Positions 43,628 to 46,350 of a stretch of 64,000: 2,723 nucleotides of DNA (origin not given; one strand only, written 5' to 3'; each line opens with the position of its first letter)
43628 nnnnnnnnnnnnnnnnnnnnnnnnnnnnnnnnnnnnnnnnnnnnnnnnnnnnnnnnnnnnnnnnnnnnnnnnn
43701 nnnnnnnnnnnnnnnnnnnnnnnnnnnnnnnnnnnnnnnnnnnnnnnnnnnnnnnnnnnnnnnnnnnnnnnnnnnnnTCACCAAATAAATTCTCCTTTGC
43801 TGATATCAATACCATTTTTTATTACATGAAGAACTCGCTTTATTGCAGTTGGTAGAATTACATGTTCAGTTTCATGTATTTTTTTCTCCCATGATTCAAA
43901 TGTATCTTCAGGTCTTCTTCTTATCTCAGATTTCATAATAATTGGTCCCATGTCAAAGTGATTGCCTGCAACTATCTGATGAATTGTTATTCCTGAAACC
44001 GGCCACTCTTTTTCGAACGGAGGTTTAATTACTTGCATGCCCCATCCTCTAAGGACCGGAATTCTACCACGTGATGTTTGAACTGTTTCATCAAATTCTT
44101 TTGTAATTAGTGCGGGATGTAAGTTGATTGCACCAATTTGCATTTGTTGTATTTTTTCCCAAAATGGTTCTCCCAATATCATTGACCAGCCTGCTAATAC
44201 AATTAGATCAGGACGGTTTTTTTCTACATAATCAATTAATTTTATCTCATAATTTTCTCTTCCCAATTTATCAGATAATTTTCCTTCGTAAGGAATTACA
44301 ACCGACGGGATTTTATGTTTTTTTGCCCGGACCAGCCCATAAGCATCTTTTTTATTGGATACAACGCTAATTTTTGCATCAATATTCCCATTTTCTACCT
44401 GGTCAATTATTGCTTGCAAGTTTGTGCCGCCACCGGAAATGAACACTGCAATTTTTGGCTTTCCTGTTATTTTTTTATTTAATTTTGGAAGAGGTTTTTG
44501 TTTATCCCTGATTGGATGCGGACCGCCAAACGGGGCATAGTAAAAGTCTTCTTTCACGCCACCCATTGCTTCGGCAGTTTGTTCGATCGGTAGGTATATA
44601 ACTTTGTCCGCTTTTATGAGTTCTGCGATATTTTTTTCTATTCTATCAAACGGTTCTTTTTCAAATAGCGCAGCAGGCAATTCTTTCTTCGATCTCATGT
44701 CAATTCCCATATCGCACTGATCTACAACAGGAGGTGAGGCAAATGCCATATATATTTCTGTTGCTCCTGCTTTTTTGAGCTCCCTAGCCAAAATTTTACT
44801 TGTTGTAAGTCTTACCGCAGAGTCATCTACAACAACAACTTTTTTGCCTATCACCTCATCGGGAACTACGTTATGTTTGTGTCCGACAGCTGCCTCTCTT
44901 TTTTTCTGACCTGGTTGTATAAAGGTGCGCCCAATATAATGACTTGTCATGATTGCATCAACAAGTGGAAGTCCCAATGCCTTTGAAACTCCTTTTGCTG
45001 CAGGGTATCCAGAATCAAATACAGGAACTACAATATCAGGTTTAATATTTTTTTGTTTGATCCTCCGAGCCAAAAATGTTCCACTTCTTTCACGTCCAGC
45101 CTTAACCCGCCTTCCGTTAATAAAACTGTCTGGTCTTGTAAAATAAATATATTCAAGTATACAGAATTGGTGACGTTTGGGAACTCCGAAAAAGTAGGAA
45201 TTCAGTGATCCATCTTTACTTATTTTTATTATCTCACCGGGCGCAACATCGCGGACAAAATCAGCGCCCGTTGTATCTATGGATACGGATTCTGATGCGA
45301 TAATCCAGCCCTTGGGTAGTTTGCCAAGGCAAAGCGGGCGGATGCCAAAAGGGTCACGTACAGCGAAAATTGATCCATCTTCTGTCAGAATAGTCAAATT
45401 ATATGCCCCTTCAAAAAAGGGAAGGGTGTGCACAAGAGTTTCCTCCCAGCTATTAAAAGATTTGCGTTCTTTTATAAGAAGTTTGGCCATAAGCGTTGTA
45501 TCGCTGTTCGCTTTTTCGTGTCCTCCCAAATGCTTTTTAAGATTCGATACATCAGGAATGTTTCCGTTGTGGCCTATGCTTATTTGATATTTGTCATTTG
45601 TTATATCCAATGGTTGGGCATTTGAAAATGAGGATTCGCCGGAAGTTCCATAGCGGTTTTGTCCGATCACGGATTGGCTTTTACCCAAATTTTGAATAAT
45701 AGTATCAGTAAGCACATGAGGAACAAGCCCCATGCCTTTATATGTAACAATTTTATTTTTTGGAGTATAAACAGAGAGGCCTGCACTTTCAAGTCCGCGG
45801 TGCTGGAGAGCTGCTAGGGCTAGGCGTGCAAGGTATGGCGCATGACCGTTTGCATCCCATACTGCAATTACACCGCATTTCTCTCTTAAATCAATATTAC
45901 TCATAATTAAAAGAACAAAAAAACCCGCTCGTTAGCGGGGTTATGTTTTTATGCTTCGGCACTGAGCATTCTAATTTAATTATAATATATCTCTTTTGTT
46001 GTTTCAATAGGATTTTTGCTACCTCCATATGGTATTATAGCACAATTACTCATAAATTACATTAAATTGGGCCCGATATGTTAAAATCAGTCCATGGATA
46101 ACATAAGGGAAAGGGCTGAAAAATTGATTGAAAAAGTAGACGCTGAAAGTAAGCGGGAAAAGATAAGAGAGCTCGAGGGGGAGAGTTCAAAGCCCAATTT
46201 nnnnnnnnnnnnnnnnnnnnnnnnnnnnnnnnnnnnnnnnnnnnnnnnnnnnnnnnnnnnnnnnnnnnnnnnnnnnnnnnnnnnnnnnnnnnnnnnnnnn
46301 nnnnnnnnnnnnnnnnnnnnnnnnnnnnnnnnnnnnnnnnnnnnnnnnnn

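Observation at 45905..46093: Intrinsic terminator 12 nt upstream of purF in a 190-nt leader: candidate attenuator or riboswitch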

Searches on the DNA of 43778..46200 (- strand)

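Call 8: search_rna_families(source=window, start=45800, end=46200, threshold=evalue, max_evalue=10, show_alignments=3)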
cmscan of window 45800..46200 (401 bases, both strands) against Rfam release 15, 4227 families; matches with E-value up to 10: 5.
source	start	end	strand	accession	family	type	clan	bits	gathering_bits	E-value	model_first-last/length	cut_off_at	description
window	45889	45951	+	RF02064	STnc370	Gene; sRNA;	-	22.1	54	1.5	1-71/71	no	Enterobacterial sRNA STnc370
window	45897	45975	-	RF02621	BSnc120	Gene; sRNA;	-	20.3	114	0.047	1-88/88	no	Brucella sRNA 120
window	46080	46113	+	RF01326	CRISPR-DR13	Gene; CRISPR;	-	16.4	37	7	1-30/30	no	CRISPR RNA direct repeat element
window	45919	45980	-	RF01393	isrJ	Gene; sRNA;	-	13.8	37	5.8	1-75/75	no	isrJ Hfq binding RNA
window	45915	45979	-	RF00513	Trp_leader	Cis-reg; leader;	-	13.1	41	7.8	1-100/100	no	Tryptophan operon leader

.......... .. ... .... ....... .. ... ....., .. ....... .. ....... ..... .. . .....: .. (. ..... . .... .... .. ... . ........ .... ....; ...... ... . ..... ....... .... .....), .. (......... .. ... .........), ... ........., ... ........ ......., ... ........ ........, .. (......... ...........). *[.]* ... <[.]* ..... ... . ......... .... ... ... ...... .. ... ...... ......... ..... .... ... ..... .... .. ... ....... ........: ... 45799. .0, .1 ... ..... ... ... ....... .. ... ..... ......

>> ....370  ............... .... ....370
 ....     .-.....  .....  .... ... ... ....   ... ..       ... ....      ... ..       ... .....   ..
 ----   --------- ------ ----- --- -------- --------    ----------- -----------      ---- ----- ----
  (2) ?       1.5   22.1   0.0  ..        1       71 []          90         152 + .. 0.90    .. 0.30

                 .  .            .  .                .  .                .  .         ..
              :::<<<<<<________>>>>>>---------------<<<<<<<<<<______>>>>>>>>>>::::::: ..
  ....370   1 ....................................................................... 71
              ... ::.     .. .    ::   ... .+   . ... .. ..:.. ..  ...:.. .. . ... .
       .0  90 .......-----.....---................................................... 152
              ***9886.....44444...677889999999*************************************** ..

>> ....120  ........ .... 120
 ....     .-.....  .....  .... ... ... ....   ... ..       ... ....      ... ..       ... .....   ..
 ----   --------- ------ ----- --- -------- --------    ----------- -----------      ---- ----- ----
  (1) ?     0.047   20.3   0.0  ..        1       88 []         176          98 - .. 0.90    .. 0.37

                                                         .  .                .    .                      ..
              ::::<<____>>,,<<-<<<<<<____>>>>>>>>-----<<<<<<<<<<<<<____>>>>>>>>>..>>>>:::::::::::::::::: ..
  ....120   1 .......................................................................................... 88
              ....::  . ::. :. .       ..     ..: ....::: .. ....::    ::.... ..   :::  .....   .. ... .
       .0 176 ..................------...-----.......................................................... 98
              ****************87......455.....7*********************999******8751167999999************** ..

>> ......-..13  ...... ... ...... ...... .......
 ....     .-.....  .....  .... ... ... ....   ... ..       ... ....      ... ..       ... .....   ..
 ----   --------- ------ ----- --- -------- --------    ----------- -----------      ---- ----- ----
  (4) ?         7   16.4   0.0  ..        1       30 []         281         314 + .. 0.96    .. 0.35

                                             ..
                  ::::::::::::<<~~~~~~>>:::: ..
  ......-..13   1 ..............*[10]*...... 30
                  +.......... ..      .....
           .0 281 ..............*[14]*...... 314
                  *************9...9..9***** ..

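Call 56: search_rna_families(sources=[L002, L003, L004, L005, L006, L007, L008, L009, L010, L011, L089, L090, L094, L096, L097, L099, L100, L102, L103, L106], threshold=gathering)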
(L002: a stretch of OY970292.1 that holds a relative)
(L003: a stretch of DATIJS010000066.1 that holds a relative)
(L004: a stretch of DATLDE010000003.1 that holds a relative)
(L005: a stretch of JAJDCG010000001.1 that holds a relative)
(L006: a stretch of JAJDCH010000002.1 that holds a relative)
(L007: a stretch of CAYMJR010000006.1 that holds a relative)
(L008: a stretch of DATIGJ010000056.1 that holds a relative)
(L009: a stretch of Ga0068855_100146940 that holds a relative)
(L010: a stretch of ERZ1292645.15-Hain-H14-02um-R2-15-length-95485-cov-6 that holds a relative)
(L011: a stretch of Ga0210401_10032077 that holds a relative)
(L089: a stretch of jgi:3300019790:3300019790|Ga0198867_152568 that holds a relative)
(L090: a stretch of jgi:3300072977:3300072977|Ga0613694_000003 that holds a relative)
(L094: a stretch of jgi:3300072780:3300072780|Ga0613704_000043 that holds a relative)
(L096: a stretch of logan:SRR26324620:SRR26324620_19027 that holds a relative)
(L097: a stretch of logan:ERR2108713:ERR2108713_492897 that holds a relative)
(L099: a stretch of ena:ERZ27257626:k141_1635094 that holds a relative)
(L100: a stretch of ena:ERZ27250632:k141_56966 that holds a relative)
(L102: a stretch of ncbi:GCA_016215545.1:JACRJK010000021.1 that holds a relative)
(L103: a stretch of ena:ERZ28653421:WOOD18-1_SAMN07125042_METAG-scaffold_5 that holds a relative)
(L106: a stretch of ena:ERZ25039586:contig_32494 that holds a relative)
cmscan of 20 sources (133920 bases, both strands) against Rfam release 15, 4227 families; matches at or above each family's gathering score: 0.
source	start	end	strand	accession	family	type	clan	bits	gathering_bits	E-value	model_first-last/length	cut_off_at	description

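Call 57: search_rna_families(sources=[L013, L014, L016, L019, L021, L023, L024, L027, L028, L029, L031, L032, L039, L040, L043, L045, L046, L047, L054, L061], threshold=gathering)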
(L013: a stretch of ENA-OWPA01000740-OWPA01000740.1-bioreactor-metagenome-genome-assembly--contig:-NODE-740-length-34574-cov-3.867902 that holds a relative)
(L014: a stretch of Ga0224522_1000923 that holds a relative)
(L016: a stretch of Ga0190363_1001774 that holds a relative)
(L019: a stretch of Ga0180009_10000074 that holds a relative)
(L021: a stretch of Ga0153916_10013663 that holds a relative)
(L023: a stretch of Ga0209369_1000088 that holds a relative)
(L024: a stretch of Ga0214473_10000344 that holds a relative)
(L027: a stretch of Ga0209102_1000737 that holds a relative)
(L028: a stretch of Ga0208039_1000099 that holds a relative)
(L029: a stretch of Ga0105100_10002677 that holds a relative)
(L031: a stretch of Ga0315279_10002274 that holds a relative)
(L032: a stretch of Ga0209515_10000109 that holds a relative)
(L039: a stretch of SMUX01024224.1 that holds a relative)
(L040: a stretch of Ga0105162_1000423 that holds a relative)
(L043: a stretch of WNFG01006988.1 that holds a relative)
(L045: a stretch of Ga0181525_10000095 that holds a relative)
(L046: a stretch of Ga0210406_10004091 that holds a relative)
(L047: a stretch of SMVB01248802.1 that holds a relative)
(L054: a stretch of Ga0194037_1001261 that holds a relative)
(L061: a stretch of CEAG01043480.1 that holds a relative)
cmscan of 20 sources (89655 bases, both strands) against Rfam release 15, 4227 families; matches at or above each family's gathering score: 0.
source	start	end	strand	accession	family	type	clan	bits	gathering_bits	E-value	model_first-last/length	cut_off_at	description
